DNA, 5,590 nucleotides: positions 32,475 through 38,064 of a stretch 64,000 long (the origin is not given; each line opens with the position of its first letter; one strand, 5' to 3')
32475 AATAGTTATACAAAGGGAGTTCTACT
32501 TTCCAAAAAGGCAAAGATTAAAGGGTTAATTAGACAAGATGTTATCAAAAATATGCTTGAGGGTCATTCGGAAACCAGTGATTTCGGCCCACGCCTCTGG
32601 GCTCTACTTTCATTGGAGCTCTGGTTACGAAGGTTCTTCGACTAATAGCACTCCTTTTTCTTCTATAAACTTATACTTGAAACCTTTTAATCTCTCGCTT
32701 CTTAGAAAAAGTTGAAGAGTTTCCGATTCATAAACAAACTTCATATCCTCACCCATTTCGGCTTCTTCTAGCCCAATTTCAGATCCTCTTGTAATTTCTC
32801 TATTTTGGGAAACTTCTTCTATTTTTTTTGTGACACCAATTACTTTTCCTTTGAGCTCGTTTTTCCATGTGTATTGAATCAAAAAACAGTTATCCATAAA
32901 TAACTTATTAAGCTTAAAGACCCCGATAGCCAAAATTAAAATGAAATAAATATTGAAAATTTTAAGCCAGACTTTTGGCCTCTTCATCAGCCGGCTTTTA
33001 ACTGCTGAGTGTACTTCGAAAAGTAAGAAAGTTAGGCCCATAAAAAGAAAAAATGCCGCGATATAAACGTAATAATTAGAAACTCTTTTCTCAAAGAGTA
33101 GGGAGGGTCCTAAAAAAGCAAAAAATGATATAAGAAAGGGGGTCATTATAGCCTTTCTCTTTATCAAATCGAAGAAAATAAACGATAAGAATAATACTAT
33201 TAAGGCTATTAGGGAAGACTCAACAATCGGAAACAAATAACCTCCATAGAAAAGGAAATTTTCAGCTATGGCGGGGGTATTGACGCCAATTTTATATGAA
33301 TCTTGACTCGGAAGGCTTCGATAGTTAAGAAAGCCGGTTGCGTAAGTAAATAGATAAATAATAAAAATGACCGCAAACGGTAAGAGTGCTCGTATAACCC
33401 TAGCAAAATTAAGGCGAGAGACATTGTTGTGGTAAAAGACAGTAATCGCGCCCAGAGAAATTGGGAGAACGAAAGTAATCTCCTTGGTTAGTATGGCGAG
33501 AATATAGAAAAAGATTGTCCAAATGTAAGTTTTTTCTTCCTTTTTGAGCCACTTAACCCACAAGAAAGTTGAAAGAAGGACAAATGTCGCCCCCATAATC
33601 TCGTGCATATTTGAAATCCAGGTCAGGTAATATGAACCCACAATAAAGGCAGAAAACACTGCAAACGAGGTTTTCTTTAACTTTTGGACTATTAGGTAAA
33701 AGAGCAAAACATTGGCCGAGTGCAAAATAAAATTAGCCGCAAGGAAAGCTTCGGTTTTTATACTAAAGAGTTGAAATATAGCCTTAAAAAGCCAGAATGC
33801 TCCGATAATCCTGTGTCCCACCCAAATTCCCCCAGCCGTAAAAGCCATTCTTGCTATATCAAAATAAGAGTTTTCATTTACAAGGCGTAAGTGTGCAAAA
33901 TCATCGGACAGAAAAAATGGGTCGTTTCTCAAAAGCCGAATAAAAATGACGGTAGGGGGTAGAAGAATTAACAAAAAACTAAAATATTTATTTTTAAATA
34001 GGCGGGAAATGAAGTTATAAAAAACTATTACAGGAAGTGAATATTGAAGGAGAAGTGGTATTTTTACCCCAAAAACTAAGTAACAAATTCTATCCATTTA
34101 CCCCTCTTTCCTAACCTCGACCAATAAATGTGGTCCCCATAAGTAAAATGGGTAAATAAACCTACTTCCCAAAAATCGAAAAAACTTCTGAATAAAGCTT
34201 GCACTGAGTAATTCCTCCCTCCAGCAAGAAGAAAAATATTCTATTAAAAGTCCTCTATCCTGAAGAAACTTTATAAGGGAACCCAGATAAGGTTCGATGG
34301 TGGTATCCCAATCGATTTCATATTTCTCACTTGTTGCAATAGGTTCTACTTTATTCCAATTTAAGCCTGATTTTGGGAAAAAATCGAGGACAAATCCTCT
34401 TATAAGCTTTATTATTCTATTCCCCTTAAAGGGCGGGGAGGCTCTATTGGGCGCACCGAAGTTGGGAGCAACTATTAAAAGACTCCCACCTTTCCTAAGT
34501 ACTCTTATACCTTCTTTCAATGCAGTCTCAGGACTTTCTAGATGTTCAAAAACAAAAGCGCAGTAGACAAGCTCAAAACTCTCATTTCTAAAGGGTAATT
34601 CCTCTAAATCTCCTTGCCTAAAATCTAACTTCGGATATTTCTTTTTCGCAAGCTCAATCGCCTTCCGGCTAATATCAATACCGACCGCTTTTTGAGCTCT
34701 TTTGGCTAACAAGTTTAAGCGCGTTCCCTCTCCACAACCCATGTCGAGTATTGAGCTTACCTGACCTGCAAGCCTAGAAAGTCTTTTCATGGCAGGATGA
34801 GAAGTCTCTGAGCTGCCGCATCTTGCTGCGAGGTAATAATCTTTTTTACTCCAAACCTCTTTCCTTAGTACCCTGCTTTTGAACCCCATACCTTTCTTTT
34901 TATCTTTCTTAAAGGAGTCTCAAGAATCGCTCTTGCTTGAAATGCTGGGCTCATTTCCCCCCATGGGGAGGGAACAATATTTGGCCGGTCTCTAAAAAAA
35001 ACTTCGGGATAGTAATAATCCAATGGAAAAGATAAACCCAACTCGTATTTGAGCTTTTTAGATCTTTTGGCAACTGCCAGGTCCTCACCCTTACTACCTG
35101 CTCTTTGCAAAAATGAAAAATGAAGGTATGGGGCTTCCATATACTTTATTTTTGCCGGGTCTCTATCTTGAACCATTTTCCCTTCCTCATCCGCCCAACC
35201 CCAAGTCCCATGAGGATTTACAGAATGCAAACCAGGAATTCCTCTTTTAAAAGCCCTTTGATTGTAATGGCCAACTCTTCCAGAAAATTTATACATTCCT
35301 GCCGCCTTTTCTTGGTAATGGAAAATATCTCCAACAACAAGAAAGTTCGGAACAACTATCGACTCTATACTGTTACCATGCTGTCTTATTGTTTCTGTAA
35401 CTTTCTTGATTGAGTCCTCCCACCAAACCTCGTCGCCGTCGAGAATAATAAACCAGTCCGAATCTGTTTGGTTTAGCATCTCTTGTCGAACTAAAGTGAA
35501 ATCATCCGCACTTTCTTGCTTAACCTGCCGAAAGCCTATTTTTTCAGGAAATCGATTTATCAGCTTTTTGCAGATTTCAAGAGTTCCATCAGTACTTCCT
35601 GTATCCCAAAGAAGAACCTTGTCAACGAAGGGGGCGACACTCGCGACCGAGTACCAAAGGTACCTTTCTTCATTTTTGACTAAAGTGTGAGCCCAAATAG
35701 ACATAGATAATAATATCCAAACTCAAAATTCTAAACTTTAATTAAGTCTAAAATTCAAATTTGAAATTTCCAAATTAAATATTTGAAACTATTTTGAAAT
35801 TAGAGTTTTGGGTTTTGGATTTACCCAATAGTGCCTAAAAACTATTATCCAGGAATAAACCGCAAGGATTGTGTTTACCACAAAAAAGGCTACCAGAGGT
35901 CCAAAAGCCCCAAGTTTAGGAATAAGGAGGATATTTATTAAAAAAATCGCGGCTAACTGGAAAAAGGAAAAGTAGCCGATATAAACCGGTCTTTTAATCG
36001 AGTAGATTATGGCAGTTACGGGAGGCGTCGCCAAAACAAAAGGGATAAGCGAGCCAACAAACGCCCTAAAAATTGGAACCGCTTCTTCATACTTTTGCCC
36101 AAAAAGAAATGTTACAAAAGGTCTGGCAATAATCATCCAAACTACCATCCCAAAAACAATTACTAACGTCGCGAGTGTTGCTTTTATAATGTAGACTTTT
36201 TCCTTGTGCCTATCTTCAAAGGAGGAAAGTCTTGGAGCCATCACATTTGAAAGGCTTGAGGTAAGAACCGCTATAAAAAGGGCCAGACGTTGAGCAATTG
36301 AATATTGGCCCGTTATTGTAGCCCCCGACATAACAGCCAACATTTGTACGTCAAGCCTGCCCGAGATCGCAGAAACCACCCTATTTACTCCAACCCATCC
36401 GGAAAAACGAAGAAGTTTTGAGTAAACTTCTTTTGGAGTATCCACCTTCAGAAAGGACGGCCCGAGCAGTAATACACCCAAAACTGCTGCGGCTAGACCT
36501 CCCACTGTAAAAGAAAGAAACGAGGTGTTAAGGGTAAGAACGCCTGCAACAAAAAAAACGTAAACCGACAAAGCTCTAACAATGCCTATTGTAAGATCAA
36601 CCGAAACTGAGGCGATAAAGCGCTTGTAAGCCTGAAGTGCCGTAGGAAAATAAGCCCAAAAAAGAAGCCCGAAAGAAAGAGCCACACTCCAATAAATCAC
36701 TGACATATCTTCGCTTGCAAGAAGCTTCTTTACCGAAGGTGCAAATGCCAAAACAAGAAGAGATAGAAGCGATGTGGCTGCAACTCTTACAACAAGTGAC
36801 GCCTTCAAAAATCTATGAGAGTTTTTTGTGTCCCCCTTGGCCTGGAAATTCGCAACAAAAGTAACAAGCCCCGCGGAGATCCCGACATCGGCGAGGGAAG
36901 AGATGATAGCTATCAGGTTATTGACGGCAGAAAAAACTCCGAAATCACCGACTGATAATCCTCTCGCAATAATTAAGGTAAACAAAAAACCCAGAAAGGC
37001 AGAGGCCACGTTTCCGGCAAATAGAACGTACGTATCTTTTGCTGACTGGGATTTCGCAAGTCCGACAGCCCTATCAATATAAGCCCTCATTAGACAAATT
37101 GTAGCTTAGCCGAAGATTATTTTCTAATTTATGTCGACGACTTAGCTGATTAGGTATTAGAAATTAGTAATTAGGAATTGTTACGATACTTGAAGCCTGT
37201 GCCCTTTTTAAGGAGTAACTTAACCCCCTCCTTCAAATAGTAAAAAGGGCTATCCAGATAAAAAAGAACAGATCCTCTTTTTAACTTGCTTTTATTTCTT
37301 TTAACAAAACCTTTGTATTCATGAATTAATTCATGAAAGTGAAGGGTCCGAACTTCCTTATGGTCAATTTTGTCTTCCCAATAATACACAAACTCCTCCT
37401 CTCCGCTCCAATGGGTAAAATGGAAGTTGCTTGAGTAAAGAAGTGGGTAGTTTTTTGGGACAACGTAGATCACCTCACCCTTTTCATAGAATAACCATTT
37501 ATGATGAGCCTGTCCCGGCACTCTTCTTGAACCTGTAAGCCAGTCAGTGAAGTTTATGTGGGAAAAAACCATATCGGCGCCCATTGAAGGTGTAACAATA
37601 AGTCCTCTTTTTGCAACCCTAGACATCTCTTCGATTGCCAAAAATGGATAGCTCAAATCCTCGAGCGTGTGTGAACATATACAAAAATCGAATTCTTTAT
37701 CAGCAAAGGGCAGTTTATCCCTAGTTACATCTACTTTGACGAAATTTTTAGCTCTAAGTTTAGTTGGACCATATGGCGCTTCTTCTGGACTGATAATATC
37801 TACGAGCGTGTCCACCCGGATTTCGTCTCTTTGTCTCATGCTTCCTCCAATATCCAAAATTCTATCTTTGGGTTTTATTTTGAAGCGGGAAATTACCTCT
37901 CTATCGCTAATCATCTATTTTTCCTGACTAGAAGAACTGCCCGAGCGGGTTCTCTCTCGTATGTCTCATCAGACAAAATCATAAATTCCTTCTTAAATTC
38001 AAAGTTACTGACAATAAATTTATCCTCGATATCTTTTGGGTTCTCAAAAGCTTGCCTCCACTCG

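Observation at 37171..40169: Recurrent 'polytopic membrane protein + SAM methyltransferase' modules with 4-nt start/stop overlaps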

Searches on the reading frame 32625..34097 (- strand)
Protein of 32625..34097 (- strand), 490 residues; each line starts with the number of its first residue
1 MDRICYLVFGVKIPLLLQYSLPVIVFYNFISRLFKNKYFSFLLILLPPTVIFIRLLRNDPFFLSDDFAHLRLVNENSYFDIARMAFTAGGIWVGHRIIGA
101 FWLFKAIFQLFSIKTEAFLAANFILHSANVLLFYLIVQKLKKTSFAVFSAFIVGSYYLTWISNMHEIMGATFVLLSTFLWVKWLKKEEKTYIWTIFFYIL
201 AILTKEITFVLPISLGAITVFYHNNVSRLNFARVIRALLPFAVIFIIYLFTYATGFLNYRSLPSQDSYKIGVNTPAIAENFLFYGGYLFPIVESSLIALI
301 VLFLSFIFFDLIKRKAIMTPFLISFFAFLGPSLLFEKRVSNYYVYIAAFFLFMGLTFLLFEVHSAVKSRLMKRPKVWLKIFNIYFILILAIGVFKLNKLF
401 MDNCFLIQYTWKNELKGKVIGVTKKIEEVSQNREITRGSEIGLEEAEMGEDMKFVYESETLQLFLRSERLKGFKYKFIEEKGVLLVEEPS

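Call 3: search_protein_families(library=pfam, proteins=[window:32625-34097:-], max_evalue=0.01)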
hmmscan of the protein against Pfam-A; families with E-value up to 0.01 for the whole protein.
window:32625-34097:- (490 aa): 1 family
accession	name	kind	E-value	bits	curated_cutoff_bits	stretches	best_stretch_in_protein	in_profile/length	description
PF13231.12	PMT_2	-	7.1e-06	26.8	26.1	1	99-235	5-142/160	Dolichyl-phosphate-mannose-protein mannosyltransferase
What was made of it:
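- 32625..34097 (-): GT-C-like glycosyltransferase (PMT_2). PMT_2 scores 26.8 bits (call 3).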

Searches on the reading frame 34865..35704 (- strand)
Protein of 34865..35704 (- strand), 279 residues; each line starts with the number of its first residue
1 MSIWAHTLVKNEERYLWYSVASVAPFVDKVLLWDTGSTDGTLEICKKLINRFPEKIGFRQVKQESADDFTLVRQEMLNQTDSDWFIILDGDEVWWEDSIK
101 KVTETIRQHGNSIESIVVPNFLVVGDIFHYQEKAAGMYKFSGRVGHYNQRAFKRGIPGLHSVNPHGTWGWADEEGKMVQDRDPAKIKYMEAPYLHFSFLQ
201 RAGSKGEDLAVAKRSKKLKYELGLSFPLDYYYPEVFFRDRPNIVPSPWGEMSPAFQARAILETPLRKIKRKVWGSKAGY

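Call 3: search_protein_families(library=pfam, proteins=[window:34865-35704:-], max_evalue=0.01)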
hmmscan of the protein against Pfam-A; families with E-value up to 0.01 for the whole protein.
window:34865-35704:- (279 aa): 3 families
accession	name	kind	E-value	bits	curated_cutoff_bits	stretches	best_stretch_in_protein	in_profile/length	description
PF00535.33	Glycos_transf_2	-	1.3e-13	51.7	23.3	1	9-139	6-132/168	Glycosyl transferase family 2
PF13704.12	Glyco_tranf_2_4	-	1e-06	29.6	27.5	1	10-98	1-88/98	Glycosyl transferase family 2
PF13641.12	Glyco_tranf_2_3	-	0.0013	19.3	27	1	35-109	38-114/230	Glycosyltransferase like family 2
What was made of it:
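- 34865..35704 (-): Soluble GT2 glycosyltransferase (GT2a). Glycos_transf_2 (call 3).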

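Call 61: search_protein_families(library=ncbifam, proteins=[window:34865-35704:-], max_evalue=0.001)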
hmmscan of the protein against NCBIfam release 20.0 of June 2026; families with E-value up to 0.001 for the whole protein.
window:34865-35704:- (279 aa): 1 family
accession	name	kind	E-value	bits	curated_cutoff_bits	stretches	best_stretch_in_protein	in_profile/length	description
TIGR04195.1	S_glycosyl_SunS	equivalog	8.5e-08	31.4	350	1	3-140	59-188/421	SunS family peptide S-glycosyltransferase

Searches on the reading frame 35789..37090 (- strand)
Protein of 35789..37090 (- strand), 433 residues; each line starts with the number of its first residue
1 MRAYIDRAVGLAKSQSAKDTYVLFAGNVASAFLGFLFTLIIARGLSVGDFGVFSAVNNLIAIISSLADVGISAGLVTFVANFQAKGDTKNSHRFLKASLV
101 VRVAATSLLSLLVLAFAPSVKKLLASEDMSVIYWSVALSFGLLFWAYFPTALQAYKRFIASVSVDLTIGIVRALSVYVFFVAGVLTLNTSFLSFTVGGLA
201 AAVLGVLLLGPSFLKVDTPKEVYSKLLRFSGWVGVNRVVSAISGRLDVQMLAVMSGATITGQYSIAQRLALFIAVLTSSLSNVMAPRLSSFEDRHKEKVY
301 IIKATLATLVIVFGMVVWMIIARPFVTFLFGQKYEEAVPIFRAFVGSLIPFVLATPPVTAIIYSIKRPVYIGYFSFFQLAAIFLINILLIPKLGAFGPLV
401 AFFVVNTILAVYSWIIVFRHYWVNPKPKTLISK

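Call 3: search_protein_families(library=pfam, proteins=[window:35789-37090:-], max_evalue=0.01)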
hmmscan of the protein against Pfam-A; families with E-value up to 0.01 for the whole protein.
window:35789-37090:- (433 aa): 2 families
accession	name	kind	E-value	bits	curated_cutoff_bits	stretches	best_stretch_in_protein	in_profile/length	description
PF01943.22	Polysacc_synt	-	1.8e-19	70.7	28.2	1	17-291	2-273/274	Polysaccharide biosynthesis protein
PF13440.11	Polysacc_synt_3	-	3.4e-16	59.8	23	1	40-339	1-293/293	Polysaccharide biosynthesis protein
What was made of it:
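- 35789..37090 (-): Wzx-type (MOP) flippase. Polysacc_synt scores 70.7 bits (call 3).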

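Call 61: search_protein_families(library=ncbifam, proteins=[window:35789-37090:-], max_evalue=0.001)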
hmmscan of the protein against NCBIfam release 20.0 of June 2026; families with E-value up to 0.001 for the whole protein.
window:35789-37090:- (433 aa): 2 families
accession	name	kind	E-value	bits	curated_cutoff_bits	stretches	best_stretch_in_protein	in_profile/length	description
TIGR02900.1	spore_V_B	equivalog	6.9e-12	44.9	372.3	1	18-209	3-188/488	stage V sporulation protein B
NF007773.0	PRK10459.1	equivalog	1.6e-07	30.7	273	1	32-419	23-404/492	MOP flippase family protein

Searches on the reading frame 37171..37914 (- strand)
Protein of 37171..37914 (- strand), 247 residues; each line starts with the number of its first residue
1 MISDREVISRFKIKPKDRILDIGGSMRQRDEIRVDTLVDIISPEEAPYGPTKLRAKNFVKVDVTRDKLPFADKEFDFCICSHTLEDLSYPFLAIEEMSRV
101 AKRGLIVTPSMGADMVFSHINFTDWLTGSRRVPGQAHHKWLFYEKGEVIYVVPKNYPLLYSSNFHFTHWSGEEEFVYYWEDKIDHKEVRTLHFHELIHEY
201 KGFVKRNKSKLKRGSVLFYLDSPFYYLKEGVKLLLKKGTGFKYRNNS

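Call 3: search_protein_families(library=pfam, proteins=[window:37171-37914:-], max_evalue=0.01)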
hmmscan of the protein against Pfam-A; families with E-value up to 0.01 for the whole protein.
window:37171-37914:- (247 aa): 4 families
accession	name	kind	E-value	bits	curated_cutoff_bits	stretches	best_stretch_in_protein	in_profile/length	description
PF08241.18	Methyltransf_11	-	3.2e-08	34.6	21.2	1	51-104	36-90/95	Methyltransferase domain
PF07021.18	MetW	-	8.7e-06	25.9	21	1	57-113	58-114/193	Methionine biosynthesis protein MetW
PF13649.12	Methyltransf_25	-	0.0043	18.2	27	1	57-104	49-96/97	Methyltransferase domain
PF13847.12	Methyltransf_31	-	0.0099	16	27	0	58-112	58-113/145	Methyltransferase domain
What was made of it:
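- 37171..37914 (-): MT_A: conserved class I SAM methyltransferase (247 aa), coupled to GTC* by an ATGA overlap. Methyltransf_11 scores 34.6 bits (call 3).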

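Call 12: search_protein_families(library=ncbifam, proteins=[window:37171-37914:-], max_evalue=0.01)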
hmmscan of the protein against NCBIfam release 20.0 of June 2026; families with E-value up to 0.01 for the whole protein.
window:37171-37914:- (247 aa): 6 families
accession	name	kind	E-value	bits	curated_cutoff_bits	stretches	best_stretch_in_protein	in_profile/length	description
TIGR02081.1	metW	equivalog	1.7e-06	27.7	189.5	1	52-116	53-117/194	methionine biosynthesis protein MetW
NF001241.0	PRK00216.1-2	equivalog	0.00015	21.5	327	1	54-105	92-143/231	demethylmenaquinone methyltransferase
NF045667.1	MTase_DVU1556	equivalog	0.00015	21.3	155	1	6-104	13-114/213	DVU_1556 family methyltransferase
TIGR01934.1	MenG_MenH_UbiE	subfamily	0.0016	17.8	158.35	1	57-104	89-136/223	ubiquinone/menaquinone biosynthesis methyltransferase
NF004452.0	PRK05785.1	equivalog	0.0024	17.4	207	1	60-107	96-144/228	hypothetical protein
NF001240.0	PRK00216.1-1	equivalog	0.0063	15.6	378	0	59-104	118-163/251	bifunctional demethylmenaquinone methyltransferase/2-methoxy-6-polyprenyl-1,4-benzoquinol methylase UbiE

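Call 40: find_related_loci(query=window:37171-37914:-, collection=metagenome_contigs, flank=5000)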
Query window:37171-37914:- (247 aa) in metagenome_contigs; peptide patterns used: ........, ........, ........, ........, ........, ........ (x = any residue, [..] = any of these).
123 stretches matched a pattern; 23 encode a relative of the query (tblastn E <= 1e-3); 23 distinct loci.
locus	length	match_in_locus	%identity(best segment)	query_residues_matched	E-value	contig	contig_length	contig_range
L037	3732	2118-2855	71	1-246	1e-122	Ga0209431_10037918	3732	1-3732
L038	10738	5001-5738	71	1-246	3e-119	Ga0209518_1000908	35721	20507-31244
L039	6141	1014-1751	71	1-246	2e-119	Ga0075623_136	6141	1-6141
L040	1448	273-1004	66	1-244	1e-126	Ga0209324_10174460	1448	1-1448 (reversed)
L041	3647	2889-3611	68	2-242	1e-118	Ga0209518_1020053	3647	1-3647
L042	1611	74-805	67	1-244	3e-124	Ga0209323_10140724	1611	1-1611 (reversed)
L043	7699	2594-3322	66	2-244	3e-114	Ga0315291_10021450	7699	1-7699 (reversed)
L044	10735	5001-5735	65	2-246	4e-114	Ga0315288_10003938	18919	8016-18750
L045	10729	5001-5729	65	2-244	1e-112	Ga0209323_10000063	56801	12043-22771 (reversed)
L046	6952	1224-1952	65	2-244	1e-112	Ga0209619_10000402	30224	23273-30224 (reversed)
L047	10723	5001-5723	64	2-242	1e-109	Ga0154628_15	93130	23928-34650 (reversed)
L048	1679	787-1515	65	2-244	3e-114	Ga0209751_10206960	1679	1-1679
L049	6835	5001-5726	65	2-243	2e-106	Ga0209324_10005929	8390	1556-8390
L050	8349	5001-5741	62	1-247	8e-103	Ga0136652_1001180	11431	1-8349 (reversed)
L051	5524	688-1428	62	1-247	7e-103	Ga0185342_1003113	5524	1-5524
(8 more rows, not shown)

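Call 99: search_solved_structures(query=window:37171-37914:-, max_evalue=0.01)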
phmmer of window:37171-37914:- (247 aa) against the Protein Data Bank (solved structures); distinct sequences matched with E-value up to 0.01: 1.
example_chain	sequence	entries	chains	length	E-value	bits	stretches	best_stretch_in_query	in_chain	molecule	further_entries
3dh0_A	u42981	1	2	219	0.0046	19.6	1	51-103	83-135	SAM dependent methyltransferase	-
